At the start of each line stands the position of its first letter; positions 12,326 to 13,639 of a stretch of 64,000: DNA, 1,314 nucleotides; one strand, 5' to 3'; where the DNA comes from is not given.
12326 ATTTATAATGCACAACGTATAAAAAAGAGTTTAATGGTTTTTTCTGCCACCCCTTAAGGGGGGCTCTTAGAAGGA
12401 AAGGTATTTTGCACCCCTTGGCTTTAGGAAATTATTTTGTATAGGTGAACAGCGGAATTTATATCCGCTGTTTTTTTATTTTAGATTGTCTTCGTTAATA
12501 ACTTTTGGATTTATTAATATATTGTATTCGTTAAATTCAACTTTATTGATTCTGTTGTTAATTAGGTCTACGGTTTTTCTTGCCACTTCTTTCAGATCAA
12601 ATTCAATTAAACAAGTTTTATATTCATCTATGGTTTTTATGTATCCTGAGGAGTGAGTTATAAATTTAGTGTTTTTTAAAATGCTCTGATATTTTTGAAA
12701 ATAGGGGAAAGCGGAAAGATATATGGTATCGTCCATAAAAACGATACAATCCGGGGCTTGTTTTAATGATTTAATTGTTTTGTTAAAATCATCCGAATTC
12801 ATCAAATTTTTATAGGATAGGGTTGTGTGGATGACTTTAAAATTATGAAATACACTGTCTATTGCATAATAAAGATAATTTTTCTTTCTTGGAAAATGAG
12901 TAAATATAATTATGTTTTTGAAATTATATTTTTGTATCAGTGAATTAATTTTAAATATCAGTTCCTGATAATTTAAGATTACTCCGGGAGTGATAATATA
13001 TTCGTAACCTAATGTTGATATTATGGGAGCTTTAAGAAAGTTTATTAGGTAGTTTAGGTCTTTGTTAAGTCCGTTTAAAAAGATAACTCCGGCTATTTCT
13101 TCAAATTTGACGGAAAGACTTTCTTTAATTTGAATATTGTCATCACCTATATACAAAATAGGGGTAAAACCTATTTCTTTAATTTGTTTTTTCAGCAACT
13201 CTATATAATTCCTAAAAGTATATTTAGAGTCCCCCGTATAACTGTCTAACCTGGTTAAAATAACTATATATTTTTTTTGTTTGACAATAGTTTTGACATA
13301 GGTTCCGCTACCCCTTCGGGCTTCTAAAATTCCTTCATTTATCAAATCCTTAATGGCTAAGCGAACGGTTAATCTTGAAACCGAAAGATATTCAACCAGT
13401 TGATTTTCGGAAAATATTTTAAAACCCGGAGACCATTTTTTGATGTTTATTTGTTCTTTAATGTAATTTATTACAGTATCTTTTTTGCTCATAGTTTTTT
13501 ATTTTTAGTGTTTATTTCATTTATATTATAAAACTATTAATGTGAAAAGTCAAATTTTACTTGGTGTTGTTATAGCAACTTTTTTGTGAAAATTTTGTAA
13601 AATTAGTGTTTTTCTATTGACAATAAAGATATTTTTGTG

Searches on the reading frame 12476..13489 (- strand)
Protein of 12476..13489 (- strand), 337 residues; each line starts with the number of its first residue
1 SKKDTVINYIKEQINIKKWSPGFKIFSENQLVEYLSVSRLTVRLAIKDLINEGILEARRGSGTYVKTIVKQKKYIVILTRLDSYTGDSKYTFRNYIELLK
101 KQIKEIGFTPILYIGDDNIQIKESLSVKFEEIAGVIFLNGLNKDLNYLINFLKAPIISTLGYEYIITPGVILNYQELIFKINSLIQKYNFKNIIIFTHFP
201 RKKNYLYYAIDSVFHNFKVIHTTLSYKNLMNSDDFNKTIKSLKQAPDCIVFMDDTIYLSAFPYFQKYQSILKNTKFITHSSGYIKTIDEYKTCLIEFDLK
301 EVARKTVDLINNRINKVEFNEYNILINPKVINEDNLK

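Call 63: search_protein_families(library=pfam, proteins=[window:12476-13489:-], max_evalue=0.0001)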
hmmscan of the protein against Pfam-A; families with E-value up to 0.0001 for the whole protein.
window:12476-13489:- (337 aa): 1 family
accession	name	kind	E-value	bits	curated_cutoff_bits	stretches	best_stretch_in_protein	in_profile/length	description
PF00392.27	GntR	-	8.1e-13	48.3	27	1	3-65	2-64/64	Bacterial regulatory proteins, gntR family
